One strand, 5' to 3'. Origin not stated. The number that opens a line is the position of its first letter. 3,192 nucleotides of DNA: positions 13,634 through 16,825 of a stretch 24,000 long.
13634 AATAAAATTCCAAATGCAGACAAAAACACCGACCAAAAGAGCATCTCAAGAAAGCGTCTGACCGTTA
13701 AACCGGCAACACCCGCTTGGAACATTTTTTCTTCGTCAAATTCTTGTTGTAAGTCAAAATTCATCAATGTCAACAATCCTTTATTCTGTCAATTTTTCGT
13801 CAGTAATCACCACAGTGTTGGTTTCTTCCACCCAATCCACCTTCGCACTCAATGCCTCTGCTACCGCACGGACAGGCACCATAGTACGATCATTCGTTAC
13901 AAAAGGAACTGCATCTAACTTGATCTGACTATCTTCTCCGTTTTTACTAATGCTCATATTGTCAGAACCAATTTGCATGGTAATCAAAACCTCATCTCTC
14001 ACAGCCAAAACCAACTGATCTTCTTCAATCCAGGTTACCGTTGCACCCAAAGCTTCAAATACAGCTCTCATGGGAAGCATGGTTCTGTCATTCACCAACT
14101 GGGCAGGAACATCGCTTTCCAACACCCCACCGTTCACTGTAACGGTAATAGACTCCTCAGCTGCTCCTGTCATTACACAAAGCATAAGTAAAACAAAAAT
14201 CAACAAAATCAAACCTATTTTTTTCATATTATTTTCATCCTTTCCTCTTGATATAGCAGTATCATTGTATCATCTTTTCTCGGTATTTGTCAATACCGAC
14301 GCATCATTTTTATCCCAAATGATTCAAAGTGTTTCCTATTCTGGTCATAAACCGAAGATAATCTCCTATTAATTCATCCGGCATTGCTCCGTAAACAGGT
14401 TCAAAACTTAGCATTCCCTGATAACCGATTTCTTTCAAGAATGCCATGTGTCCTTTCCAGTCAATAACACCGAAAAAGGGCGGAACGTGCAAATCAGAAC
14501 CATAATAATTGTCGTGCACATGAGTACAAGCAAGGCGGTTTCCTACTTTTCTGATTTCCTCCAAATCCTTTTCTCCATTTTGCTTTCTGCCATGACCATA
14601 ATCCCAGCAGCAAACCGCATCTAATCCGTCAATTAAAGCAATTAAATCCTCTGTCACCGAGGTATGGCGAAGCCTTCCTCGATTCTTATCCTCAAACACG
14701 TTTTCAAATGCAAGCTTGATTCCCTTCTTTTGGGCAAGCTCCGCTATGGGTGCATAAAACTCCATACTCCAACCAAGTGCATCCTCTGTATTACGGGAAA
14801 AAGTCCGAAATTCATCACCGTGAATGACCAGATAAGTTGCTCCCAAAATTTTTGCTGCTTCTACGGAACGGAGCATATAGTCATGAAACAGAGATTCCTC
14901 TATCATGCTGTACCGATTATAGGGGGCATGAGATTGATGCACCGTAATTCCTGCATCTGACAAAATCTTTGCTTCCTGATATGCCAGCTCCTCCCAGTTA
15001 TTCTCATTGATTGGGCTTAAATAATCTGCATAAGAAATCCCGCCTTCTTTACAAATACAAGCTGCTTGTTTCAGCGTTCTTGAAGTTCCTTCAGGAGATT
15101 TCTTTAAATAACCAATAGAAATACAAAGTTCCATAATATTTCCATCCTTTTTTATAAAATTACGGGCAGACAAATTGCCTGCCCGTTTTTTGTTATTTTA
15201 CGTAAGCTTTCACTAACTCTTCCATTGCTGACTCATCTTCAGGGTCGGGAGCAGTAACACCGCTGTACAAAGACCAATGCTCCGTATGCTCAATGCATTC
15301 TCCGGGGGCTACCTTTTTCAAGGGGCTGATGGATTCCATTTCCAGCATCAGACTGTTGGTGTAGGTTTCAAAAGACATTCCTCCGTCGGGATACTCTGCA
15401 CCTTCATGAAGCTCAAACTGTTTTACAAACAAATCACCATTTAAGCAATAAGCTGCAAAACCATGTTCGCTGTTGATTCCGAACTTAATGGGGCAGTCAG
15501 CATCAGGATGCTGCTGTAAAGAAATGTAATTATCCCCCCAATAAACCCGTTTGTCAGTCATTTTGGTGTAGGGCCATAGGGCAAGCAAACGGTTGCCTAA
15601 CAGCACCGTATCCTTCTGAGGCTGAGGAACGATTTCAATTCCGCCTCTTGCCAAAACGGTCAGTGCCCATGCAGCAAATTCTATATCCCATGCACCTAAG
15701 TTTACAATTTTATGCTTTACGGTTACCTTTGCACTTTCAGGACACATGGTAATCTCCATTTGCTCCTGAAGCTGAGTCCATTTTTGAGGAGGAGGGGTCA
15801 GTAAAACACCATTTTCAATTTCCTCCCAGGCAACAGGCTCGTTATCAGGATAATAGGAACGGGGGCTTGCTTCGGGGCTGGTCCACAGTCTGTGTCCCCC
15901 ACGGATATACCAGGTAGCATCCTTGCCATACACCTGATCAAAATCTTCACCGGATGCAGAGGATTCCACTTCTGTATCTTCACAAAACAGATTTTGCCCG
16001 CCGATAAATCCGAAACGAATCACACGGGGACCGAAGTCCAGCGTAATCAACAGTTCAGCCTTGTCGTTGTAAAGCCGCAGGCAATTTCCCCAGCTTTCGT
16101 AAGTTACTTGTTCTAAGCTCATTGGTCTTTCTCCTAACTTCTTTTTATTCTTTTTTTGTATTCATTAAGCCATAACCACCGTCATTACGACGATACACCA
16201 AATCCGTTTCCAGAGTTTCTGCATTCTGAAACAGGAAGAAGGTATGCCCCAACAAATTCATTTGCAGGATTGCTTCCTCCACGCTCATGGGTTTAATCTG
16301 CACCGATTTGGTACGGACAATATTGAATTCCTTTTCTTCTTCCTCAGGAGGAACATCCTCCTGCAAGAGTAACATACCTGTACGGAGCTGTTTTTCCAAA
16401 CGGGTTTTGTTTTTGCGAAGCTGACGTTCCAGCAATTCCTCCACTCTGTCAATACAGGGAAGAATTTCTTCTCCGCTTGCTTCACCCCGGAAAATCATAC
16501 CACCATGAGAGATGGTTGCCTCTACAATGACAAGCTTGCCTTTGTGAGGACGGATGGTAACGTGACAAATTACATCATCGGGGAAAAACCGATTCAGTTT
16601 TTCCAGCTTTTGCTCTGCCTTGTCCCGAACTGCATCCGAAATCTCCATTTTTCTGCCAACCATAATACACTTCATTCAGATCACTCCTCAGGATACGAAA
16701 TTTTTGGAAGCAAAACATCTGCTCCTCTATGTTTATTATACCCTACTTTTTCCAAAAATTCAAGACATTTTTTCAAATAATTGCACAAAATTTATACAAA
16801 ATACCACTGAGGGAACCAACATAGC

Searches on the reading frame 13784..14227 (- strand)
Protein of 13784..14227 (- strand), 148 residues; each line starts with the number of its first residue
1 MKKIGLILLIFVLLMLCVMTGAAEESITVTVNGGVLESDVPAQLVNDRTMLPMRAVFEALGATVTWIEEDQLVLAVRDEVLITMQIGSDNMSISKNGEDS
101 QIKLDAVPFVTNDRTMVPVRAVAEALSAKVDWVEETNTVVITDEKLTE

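Call 23: search_protein_families(library=pfam, proteins=[window:13784-14227:-], max_evalue=0.001)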
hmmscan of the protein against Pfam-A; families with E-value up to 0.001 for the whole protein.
window:13784-14227:- (148 aa): 1 family
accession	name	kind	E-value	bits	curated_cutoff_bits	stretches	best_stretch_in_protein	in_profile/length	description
PF07833.16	Cu_amine_oxidN1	-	1.5e-31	108.9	24.2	1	30-141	1-108/108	Copper amine oxidase N-terminal domain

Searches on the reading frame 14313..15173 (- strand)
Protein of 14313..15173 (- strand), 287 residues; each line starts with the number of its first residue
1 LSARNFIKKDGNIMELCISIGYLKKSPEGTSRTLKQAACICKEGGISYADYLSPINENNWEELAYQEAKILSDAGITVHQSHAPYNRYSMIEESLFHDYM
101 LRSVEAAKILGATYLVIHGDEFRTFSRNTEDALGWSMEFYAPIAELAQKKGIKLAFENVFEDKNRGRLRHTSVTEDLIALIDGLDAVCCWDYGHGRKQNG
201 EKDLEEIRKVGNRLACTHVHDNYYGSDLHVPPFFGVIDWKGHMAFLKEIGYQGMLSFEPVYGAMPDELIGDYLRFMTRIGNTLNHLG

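Call 23: search_protein_families(library=pfam, proteins=[window:14313-15173:-], max_evalue=0.001)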
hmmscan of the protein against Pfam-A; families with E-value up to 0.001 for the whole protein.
window:14313-15173:- (287 aa): 1 family
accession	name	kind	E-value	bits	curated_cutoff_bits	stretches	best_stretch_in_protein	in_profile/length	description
PF01261.30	AP_endonuc_2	-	2.6e-25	90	31.1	1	67-277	33-247/249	Xylose isomerase-like TIM barrel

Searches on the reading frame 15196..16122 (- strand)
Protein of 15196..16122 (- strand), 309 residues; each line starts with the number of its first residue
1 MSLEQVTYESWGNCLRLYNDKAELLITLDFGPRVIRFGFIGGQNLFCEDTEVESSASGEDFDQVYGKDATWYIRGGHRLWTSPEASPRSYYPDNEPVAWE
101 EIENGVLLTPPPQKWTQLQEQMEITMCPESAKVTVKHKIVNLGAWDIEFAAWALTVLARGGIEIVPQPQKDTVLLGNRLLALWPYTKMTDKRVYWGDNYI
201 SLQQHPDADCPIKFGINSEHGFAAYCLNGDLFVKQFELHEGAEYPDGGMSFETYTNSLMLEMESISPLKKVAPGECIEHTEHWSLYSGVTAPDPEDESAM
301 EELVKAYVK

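Call 23: search_protein_families(library=pfam, proteins=[window:15196-16122:-], max_evalue=0.001)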
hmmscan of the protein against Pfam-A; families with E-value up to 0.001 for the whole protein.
window:15196-16122:- (309 aa): 1 family
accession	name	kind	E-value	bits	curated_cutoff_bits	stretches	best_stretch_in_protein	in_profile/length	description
PF14315.11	DUF4380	-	1.3e-05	24.8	29.4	0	199-286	198-295/295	Domain of unknown function (DUF4380)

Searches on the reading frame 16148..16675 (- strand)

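Call 23: search_protein_families(library=pfam, proteins=[window:16148-16675:-], max_evalue=0.001)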
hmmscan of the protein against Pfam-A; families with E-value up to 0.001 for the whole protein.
window:16148-16675:- (176 aa): 2 families
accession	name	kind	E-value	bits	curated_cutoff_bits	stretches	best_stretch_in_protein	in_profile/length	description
PF16321.10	Ribosom_S30AE_C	-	6.5e-28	96.7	25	1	115-170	2-57/57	Sigma 54 modulation/S30EA ribosomal protein C terminus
PF02482.25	Ribosomal_S30AE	-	1.9e-20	73.8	23.7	1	5-93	3-87/88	Sigma 54 modulation protein / S30EA ribosomal protein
